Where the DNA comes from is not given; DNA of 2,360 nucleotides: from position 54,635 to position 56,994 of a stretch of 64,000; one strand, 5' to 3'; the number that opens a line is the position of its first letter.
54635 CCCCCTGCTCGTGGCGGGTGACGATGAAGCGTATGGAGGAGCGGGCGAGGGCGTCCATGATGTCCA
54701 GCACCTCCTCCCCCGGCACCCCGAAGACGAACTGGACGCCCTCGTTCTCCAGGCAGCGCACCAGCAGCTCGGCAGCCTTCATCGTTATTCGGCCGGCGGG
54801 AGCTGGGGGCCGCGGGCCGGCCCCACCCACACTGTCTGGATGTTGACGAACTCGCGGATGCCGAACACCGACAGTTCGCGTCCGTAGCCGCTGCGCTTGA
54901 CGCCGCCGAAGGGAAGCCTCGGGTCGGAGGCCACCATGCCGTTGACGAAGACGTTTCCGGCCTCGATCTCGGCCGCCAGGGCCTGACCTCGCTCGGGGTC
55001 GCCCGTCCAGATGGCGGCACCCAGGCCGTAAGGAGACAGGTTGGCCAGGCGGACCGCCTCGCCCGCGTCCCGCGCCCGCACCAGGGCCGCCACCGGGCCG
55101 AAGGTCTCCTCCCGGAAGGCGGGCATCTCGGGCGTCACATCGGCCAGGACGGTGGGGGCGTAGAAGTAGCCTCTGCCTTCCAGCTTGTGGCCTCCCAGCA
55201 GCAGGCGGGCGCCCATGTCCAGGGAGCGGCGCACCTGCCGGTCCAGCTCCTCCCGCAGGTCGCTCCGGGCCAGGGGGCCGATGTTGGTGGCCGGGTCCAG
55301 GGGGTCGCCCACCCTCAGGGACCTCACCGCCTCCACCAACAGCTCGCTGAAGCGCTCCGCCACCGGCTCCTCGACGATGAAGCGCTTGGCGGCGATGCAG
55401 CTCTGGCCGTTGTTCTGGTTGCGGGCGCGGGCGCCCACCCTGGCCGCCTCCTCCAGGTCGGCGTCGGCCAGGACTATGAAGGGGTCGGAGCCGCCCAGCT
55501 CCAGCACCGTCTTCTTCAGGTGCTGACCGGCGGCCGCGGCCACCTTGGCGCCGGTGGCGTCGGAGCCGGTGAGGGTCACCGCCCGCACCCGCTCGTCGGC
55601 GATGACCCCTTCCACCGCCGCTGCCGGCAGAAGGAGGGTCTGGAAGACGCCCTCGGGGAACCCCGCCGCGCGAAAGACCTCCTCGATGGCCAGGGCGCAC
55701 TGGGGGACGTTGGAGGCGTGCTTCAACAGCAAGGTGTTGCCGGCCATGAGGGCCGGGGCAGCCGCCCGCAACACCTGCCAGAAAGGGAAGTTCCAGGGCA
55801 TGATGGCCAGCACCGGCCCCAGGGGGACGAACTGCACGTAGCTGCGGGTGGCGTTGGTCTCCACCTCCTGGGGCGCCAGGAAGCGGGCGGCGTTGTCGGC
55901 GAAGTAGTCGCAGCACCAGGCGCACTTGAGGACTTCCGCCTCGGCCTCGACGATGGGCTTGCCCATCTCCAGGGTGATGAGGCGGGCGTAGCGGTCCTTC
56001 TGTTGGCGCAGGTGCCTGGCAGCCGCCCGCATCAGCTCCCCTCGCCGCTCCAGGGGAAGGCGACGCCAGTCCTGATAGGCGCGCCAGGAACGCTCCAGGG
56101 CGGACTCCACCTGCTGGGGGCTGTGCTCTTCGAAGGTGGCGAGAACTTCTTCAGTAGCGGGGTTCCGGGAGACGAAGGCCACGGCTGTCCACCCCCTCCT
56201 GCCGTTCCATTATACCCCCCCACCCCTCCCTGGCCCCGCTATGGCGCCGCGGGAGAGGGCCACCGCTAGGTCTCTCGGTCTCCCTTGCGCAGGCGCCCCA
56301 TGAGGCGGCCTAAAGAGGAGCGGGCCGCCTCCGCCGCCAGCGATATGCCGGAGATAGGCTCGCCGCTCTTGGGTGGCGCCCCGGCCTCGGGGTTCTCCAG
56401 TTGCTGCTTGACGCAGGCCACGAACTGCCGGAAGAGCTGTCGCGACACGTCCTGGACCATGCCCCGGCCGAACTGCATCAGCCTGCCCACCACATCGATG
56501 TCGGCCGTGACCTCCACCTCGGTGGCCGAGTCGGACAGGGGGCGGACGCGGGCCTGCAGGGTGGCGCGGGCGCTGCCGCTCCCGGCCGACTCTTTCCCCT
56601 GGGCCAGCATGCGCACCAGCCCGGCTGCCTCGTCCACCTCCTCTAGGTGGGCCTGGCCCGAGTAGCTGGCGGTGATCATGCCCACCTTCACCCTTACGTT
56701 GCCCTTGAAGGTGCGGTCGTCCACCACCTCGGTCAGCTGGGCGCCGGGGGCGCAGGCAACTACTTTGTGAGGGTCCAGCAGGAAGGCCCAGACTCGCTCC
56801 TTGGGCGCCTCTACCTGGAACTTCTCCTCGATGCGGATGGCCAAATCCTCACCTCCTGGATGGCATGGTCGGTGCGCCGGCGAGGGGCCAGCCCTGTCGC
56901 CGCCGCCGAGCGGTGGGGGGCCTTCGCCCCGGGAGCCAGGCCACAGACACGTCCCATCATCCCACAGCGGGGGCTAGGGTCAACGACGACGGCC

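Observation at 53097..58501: Candidate 2-oxoglutarate decarboxylase / SSADH TCA-cycle bypass operon with a Cat-family CoA-transferase and a CoxG-like protein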

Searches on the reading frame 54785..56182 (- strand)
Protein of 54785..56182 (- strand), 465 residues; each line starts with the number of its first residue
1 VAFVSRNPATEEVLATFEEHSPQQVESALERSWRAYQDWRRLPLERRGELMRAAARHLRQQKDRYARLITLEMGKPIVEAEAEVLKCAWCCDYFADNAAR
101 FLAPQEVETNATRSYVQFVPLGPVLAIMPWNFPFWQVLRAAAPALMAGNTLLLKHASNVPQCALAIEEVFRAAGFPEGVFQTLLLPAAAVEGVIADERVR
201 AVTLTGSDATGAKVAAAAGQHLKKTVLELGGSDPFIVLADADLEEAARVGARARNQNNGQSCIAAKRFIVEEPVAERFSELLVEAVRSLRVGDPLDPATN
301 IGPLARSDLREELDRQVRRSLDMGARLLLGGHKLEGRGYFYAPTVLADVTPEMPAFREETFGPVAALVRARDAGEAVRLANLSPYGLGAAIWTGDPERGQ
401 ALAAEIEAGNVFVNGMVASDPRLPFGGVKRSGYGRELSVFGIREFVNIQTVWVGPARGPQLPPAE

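Call 7: search_protein_families(library=pfam, proteins=[window:54785-56182:-])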
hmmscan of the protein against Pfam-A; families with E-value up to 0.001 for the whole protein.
window:54785-56182:- (465 aa): 1 family
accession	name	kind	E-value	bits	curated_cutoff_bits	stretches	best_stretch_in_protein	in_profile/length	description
PF00171.27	Aldedh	-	1.4e-142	475.9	23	1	5-451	11-461/461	Aldehyde dehydrogenase family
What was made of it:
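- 54785..56182 (-): ssaD-type succinic semialdehyde dehydrogenase (465 aa, GTG start), predicted to prefer NADP+. Pfam Aldedh, E 1e-142 (call 7).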

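Call 8: search_protein_families(library=ncbifam, proteins=[window:54785-56182:-])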
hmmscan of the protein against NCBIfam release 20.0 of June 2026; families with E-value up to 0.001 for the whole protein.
window:54785-56182:- (465 aa): 43 families (the best 25 are shown)
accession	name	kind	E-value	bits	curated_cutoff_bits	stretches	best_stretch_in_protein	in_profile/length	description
NF006915.0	PRK09406.1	equivalog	6.4e-186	618.7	730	1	1-454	1-457/457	NADP-dependent succinic semialdehyde dehydrogenase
NF042989.1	AldDh_AldH_Clos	equivalog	1.1e-163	545.2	800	1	1-452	1-456/458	aldehyde dehydrogenase AldH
NF010575.0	PRK13968.1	equivalog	3e-163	544.2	855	1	4-452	10-458/462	succinate-semialdehyde dehydrogenase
NF006916.0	PRK09407.1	equivalog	2.4e-105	353.1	521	1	6-451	39-490/526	succinic semialdehyde dehydrogenase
TIGR01780.1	SSADH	subfamily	3.4e-104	349.2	646.35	1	7-448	3-447/448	succinate-semialdehyde dehydrogenase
TIGR01804.1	BADH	equivalog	8.7e-102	341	668.6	1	6-448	18-466/467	betaine-aldehyde dehydrogenase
NF010000.0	PRK13473.1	subfamily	1.9e-100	336.7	615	1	7-452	23-471/475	aminobutyraldehyde dehydrogenase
NF009725.0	PRK13252.1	equivalog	4.1e-98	328.9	593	1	3-454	24-480/488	betaine-aldehyde dehydrogenase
TIGR02299.1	HpaE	equivalog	3.3e-93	312.9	638.35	1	3-453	18-476/488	5-carboxymethyl-2-hydroxymuconate semialdehyde dehydrogenase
NF040648.1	lactal_redase_Meth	equivalog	3.8e-92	309.7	650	1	6-452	16-461/463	lactaldehyde dehydrogenase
NF008415.0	PRK11241.1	equivalog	1.7e-89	300.7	828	1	6-452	31-479/482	NADP-dependent succinate-semialdehyde dehydrogenase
NF042993.1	AlphKGSA_gudD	equivalog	1.1e-87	294.8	770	1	5-453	23-480/481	alpha-ketoglutaric semialdehyde dehydrogenase GucD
NF007497.0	PRK10090.1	equivalog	1.6e-86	291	500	1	7-453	28-477/480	aldehyde dehydrogenase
NF045736.1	PaDhStyDRhodo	equivalog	2.1e-85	287.1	800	1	3-444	20-468/479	phenylacetaldehyde dehydrogenase StyD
NF002852.0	PRK03137.1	subfamily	1.8e-84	284.4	648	1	3-432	52-490/514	L-glutamate gamma-semialdehyde dehydrogenase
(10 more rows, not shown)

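Call 12: search_solved_structures(query=window:54785-56182:-, max_evalue=1e-60)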
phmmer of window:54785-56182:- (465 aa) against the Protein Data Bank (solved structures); distinct sequences matched with E-value up to 1e-60: 141 (the best 60 are shown).
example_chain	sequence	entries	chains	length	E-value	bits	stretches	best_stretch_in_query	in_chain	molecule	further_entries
4it9_A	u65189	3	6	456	6.6e-155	519.5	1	1-453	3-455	Succinate-semialdehyde dehydrogenase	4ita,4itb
3vz1_A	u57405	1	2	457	6.6e-155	519.5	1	1-453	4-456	Succinate-semialdehyde dehydrogenase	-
3vz2_A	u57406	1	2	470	2.3e-154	517.7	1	1-453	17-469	Succinate-semialdehyde dehydrogenase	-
3vz3_A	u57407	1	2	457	1.7e-153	514.9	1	1-453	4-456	Succinate-semialdehyde dehydrogenase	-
8qmq_A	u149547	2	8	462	5.7e-143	480.2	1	4-453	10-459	Succinate semialdehyde dehydrogenase [NAD(P)+] Sad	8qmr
8qms_A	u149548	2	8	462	2.2e-142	478.2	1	4-453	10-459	Succinate semialdehyde dehydrogenase [NAD(P)+] Sad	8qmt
3efv_A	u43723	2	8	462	4.2e-138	464.1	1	4-453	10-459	Putative succinate-semialdehyde dehydrogenase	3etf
3vz0_A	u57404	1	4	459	8.9e-114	383.9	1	3-454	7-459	Putative NAD-dependent aldehyde dehydrogenase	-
4ogd_A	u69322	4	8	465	1.8e-111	376.3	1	1-453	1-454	Succinate-semialdehyde dehydrogenase | Succinic semialdehyde dehydrogenase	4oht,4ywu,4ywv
3ros_A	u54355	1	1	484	1.1e-103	350.7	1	3-450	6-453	NAD-dependent aldehyde dehydrogenase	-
8of1_A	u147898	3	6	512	1.7e-86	294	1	6-456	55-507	Succinate-semialdehyde dehydrogenase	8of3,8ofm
3jz4_A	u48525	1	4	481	2.2e-84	287.1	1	6-454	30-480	Succinate-semialdehyde dehydrogenase [NADP+]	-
8s33_A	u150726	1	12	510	1.4e-81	277.9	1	6-453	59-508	Succinate-semialdehyde dehydrogenase [NAD(P)+]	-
3r31_A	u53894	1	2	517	6.9e-78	265.7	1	3-456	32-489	Betaine aldehyde dehydrogenase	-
7w5l_A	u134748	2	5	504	8.9e-78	265.3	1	15-454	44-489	L-sorbosone dehydrogenase, NAD(P) dependent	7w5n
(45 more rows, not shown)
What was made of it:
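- The closest solved structure is the PCC 7002 SSADH, E 6.6e-155 (call 12).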

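Call 15: search_solved_structures(query=window:54785-56182:-, max_evalue=1e-150, show_alignments=1)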
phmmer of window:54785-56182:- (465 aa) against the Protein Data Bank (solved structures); distinct sequences matched with E-value up to 1e-150: 4.
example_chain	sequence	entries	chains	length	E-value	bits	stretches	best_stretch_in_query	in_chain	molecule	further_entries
4it9_A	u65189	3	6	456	6.6e-155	519.5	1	1-453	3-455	Succinate-semialdehyde dehydrogenase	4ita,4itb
3vz1_A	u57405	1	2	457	6.6e-155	519.5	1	1-453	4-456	Succinate-semialdehyde dehydrogenase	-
3vz2_A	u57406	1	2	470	2.3e-154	517.7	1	1-453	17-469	Succinate-semialdehyde dehydrogenase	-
3vz3_A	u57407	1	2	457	1.7e-153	514.9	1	1-453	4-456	Succinate-semialdehyde dehydrogenase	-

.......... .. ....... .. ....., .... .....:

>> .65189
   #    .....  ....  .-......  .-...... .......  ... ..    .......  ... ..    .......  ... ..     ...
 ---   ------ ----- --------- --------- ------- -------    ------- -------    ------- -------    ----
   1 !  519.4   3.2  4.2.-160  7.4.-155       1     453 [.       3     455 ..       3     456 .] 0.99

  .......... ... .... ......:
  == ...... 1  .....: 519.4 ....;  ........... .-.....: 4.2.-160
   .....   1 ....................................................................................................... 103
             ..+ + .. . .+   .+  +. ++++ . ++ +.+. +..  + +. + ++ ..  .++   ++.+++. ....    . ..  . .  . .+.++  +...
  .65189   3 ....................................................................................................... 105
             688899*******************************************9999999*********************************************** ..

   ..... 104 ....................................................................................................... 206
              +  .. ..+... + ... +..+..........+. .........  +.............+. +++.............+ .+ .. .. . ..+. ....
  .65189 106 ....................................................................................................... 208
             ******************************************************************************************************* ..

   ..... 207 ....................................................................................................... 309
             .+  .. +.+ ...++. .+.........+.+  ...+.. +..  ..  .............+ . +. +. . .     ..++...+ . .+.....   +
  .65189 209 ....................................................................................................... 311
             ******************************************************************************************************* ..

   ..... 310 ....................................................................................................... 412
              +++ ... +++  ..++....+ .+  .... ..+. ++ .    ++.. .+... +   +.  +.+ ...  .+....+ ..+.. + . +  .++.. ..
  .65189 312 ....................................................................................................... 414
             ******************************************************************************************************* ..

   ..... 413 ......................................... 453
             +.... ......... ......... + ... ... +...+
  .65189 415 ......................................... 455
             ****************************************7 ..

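Call 45: list_cluster_members(proteins=[P0001, window:54785-56182:-, window:57032-58501:-, window:56266-56844:-, window:58593-59852:-])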
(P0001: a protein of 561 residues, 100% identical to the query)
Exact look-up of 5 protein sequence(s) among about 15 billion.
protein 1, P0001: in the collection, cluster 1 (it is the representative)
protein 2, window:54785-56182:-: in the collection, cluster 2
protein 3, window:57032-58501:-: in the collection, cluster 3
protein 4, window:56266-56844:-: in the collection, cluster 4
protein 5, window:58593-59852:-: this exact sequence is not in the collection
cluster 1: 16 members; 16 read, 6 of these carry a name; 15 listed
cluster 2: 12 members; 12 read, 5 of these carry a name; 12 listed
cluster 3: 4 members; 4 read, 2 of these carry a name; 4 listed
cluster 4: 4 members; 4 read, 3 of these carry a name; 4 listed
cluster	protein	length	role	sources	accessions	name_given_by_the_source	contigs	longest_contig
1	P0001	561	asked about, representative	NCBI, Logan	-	-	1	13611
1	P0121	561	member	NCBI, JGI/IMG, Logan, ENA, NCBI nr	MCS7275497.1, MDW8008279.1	MAG: acetolactate synthase large subunit [Dehalococcoidia bacterium] | acetolactate synthase-1/2/3 large subunit | acetolactate synthase large subunit [Dehalococcoidia bacterium]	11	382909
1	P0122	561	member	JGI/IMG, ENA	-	acetolactate synthase-1/2/3 large subunit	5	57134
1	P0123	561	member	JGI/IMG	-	acetolactate synthase-1/2/3 large subunit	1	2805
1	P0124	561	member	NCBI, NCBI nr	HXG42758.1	MAG TPA: acetolactate synthase large subunit [Dehalococcoidia bacterium] | acetolactate synthase large subunit [Dehalococcoidia bacterium]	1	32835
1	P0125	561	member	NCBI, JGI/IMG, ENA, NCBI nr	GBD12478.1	Acetolactate synthase, catabolic [bacterium HR24] | acetolactate synthase-1/2/3 large subunit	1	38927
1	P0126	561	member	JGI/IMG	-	acetolactate synthase-1/2/3 large subunit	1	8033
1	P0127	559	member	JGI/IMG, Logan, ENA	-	-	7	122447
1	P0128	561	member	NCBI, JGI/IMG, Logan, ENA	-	-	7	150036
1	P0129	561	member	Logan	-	-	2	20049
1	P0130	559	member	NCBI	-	-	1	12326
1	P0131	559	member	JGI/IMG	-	-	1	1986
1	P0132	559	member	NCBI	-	-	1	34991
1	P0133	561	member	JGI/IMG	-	-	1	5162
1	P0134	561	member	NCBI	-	-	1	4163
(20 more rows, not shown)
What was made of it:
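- On CoxG accessory protein of aerobic CO dehydrogenase (neighbouring gene): It is better described as a generic SRPBCC protein, as NCBI names it (call 45).
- JGI names the ALDH 'succinate-semialdehyde/glutarate-semialdehyde dehydrogenase' (call 45). That adjacency is kept in genomes at 90% identity or more, as shown by consecutive accession numbers MCS7275497-500 and HXG42758, -60 and -61 (call 45).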

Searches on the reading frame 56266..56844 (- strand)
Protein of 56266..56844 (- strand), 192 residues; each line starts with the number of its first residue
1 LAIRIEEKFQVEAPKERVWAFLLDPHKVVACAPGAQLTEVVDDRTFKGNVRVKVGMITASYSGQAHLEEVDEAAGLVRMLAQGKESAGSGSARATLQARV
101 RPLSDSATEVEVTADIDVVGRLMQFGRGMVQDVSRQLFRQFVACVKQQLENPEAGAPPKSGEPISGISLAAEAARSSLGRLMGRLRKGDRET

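Call 7: search_protein_families(library=pfam, proteins=[window:56266-56844:-])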
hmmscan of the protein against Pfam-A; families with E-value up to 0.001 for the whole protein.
window:56266-56844:- (192 aa): 3 families
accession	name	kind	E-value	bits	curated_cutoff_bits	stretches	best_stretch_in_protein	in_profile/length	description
PF06240.19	COXG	-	5e-20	72.1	22.2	1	8-149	2-139/140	Carbon monoxide dehydrogenase subunit G (CoxG)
PF10604.15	Polyketide_cyc2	-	5e-07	30.5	27.4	1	3-142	2-138/142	Polyketide cyclase / dehydrase and lipid transport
PF03364.25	Polyketide_cyc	-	0.00099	19.8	23.4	0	11-140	1-123/126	Polyketide cyclase / dehydrase and lipid transport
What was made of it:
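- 56266..56844 (-): CoxG-like SRPBCC protein (192 aa, TTG start). It is a neighbour, not a conserved part of the module. Pfam COXG, 72 bits (call 7).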

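Call 8: search_protein_families(library=ncbifam, proteins=[window:56266-56844:-])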
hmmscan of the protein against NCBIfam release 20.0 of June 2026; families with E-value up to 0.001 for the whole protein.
window:56266-56844:- (192 aa): 0 families

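Call 14: search_solved_structures(query=window:56266-56844:-, max_evalue=0.01)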
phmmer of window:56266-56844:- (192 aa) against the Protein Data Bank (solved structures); distinct sequences matched with E-value up to 0.01: 3.
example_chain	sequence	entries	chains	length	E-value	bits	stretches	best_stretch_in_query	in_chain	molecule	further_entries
8uds_D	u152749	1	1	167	2.6e-25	92.8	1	4-151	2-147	Carbon monoxide dehydrogenase subunit G (CoxG) family protein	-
2pcs_A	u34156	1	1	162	9.6e-09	38.9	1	9-151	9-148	Conserved protein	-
2ns9_A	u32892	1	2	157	2.3e-06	31.1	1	2-149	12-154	Hypothetical protein APE2225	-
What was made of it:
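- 56266..56844 (-): PDB 8uds_D, E 2.6e-25 (call 14).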
